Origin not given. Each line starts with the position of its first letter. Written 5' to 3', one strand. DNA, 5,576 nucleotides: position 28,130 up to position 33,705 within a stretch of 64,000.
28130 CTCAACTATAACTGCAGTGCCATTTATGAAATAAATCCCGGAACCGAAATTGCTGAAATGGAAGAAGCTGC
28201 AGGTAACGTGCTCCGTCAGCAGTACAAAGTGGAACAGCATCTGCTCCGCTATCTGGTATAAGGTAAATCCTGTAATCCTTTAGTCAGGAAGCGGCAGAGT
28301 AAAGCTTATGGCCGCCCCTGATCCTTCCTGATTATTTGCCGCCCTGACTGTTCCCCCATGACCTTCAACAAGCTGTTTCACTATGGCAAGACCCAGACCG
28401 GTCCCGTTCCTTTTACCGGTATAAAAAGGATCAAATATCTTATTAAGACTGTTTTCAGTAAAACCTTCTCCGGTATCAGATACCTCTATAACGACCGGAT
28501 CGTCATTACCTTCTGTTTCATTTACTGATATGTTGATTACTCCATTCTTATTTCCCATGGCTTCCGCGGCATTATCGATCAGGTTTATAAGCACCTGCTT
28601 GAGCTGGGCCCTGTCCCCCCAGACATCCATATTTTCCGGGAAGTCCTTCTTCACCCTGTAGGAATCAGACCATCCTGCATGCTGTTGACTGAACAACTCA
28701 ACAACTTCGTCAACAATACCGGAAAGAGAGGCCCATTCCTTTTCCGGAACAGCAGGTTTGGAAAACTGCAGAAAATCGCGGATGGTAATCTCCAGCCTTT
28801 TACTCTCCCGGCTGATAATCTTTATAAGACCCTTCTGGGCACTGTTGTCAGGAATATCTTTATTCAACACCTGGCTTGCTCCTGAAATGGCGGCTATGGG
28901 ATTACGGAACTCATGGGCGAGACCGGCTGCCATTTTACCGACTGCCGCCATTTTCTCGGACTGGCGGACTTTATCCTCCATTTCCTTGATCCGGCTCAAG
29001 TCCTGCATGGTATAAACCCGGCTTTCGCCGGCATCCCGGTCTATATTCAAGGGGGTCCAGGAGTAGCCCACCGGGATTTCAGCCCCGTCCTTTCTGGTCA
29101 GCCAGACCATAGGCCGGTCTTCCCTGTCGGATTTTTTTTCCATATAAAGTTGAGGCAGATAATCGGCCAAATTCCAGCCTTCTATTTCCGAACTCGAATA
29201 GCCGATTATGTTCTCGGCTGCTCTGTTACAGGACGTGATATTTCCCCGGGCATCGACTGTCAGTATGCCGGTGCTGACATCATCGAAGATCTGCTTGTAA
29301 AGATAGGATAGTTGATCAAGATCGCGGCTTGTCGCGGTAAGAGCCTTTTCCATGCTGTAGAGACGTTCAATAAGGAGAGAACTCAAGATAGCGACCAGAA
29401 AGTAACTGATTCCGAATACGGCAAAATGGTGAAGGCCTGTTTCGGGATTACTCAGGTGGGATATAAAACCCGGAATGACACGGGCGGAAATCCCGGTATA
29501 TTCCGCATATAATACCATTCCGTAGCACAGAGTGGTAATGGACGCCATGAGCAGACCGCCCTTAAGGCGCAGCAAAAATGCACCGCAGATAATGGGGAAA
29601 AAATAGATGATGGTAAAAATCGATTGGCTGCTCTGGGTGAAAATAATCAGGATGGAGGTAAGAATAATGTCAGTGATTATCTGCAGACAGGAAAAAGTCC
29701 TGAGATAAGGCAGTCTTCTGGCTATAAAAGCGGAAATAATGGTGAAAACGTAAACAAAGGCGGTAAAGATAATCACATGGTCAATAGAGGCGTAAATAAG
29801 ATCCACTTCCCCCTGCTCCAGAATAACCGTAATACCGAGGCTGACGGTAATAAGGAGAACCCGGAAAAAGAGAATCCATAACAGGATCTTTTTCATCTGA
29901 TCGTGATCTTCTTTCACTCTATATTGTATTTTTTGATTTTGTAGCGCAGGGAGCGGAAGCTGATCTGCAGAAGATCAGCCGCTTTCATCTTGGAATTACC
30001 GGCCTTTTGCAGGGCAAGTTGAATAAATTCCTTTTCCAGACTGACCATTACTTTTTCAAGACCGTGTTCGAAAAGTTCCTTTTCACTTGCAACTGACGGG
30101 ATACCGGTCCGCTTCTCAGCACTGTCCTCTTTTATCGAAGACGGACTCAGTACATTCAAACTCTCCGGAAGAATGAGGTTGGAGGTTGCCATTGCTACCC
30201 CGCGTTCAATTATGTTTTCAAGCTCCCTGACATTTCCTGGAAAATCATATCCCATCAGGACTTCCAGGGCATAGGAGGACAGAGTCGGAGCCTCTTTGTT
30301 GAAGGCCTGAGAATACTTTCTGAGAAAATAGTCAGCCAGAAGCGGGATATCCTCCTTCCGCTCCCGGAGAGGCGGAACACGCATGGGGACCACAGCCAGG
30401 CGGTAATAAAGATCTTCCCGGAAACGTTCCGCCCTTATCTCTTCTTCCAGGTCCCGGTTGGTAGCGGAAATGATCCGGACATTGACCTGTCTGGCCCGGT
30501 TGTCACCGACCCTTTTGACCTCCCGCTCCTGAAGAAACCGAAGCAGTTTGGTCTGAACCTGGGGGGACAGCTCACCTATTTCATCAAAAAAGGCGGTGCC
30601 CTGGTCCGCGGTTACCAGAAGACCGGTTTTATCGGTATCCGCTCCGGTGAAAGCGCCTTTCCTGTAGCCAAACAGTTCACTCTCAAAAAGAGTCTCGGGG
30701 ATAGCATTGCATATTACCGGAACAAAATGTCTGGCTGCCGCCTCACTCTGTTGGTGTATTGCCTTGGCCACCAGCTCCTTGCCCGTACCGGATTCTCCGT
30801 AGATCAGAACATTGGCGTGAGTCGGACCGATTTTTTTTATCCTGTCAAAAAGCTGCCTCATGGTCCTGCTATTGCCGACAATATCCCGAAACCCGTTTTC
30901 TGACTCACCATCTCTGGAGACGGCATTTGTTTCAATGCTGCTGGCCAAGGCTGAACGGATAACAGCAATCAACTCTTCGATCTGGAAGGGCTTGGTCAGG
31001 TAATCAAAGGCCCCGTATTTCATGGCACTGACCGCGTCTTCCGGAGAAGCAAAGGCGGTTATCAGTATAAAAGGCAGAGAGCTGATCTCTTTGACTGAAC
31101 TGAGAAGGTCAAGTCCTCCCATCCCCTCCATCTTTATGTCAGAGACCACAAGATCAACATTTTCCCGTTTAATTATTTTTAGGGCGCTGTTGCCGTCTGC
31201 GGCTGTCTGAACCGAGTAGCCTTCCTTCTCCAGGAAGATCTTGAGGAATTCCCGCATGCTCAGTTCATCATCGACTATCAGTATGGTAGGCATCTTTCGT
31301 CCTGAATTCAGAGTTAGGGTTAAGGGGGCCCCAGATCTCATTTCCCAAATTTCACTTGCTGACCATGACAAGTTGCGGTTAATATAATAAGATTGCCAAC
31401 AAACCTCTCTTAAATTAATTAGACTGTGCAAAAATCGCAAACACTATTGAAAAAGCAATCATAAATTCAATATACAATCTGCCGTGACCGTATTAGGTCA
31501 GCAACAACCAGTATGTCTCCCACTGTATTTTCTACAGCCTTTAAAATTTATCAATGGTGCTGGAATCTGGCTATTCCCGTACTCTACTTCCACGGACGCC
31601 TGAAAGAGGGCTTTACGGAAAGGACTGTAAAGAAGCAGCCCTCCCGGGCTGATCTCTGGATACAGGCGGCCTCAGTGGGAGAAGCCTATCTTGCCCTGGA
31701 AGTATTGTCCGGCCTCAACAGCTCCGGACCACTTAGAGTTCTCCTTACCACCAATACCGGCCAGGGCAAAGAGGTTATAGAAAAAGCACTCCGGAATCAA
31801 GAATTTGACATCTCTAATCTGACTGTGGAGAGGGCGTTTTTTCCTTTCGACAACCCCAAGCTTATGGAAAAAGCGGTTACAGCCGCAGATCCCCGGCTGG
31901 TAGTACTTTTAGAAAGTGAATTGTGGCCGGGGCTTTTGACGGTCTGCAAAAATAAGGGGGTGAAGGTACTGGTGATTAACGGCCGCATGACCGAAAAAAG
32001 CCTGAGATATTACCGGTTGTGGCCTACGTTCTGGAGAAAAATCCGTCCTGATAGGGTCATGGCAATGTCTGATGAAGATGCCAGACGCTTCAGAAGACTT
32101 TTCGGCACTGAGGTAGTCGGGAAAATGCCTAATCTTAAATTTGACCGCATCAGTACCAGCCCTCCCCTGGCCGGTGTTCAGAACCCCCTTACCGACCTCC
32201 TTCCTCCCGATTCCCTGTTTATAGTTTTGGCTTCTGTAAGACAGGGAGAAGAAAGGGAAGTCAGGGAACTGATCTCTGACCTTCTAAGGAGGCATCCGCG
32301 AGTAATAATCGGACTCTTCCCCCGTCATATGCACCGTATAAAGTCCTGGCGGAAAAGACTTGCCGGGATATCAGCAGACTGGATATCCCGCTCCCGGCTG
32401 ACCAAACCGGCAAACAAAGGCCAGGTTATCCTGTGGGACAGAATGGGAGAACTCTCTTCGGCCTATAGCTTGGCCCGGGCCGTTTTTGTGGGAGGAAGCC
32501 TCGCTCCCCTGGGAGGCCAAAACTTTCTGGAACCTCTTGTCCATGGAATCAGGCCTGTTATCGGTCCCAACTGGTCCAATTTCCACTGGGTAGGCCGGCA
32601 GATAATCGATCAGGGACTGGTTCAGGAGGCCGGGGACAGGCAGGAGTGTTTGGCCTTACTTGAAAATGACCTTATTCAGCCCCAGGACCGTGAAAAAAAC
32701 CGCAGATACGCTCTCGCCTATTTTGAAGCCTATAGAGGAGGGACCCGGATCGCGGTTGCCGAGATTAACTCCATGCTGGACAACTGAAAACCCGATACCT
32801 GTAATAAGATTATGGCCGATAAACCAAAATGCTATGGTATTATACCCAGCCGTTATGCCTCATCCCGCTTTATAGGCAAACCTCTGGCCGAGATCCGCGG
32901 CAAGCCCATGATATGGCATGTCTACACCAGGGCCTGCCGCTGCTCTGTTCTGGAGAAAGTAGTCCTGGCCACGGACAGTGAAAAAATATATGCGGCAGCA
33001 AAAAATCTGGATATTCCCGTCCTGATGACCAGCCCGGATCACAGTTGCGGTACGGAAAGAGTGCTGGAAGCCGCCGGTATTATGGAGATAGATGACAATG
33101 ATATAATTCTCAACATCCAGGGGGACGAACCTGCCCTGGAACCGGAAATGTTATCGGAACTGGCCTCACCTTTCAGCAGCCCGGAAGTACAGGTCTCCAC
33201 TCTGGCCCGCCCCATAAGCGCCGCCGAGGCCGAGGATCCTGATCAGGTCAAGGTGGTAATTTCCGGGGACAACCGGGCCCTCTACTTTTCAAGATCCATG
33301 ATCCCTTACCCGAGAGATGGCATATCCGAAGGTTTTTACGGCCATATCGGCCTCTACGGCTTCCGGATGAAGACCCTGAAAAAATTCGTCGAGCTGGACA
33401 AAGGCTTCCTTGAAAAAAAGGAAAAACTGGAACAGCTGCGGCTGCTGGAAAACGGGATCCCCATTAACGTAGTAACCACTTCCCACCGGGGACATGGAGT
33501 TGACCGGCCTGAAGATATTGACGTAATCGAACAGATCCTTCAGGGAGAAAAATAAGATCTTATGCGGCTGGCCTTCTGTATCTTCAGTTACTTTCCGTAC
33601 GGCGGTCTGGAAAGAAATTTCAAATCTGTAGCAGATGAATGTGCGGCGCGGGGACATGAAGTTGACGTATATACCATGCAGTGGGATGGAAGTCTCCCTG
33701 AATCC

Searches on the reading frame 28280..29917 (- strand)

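Call 71: search_protein_families(library=pfam, proteins=[window:28280-29917:-], max_evalue=0.00001)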
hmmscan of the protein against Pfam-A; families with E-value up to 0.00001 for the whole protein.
window:28280-29917:- (545 aa): 7 families
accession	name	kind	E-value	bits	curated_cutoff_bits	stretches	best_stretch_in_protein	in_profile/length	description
PF02518.31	HATPase_c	-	3.8e-27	95.3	26.4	1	434-544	1-110/111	Histidine kinase-, DNA gyrase B-, and HSP90-like ATPase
PF00512.31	HisKA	-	1.6e-14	54.1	26.9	1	327-387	3-62/66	His Kinase A (phospho-acceptor) domain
PF25323.1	6TM_PilS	-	1.1e-11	45.2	27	1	2-191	2-187/189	PilS-like transmembrane domain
PF13426.13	PAS_9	-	1.2e-08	35.6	27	1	216-308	2-102/103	PAS domain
PF13188.13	PAS_8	-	1.2e-08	34.9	21.8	1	206-258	2-54/65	PAS domain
PF00989.32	PAS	-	1e-07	32.4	22.6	1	206-258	2-54/113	PAS fold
PF14501.12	HATPase_c_5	-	4.5e-06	26.9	22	1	438-530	5-92/102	GHKL domain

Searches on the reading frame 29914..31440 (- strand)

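Call 71: search_protein_families(library=pfam, proteins=[window:29914-31440:-], max_evalue=0.00001)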
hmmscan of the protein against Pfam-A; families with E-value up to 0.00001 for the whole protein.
window:29914-31440:- (508 aa): 7 families
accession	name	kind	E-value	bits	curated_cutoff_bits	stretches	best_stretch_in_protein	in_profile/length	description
PF00158.32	Sigma54_activat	-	2.4e-68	229.5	20.2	1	187-353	1-167/168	Sigma-54 interaction domain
PF00072.30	Response_reg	-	8.8e-32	110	30.2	1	53-161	1-110/111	Response regulator receiver domain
PF25601.1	AAA_lid_14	-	1.4e-24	86.1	27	1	359-429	1-71/87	AAA+ ATPase lid domain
PF14532.12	Sigma54_activ_2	-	2.7e-23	83.2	25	1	188-358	1-138/138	Sigma-54 interaction domain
PF02954.25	HTH_8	-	8.1e-12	45.1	22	1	468-505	5-42/42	Bacterial regulatory protein, Fis family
PF07728.20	AAA_5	-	1.2e-06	29.1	22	1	210-329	1-123/139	AAA domain (dynein-related subfamily)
PF00004.35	AAA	-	8.2e-06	26.7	21.2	0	211-345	1-128/131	ATPase family associated with various cellular activities (AAA)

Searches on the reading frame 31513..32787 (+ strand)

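Call 71: search_protein_families(library=pfam, proteins=[window:31513-32787:+], max_evalue=0.00001)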
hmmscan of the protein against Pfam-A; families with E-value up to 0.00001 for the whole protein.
window:31513-32787:+ (424 aa): 1 family
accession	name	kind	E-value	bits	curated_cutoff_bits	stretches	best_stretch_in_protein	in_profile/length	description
PF04413.22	Glycos_transf_N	-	2.5e-42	144.9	23.9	1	35-212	4-179/179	3-Deoxy-D-manno-octulosonic-acid transferase (kdotransferase)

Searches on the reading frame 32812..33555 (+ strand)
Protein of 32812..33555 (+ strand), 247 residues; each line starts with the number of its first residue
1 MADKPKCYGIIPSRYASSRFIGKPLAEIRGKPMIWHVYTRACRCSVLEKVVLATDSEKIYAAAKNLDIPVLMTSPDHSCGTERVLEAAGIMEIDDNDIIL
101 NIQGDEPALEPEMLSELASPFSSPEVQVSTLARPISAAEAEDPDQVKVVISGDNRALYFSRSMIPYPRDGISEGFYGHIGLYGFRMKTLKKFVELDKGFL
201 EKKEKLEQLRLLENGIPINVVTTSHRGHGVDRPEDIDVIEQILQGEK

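Call 71: search_protein_families(library=pfam, proteins=[window:32812-33555:+], max_evalue=0.00001)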
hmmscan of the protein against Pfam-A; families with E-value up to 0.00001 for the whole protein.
window:32812-33555:+ (247 aa): 2 families
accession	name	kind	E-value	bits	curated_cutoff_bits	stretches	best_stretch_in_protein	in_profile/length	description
PF02348.25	CTP_transf_3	-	1.8e-54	185.3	22.6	1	9-216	2-215/217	Cytidylyltransferase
PF12804.13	NTP_transf_3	-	2.8e-09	37.8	27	1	18-126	10-116/160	MobA-like NTP transferase domain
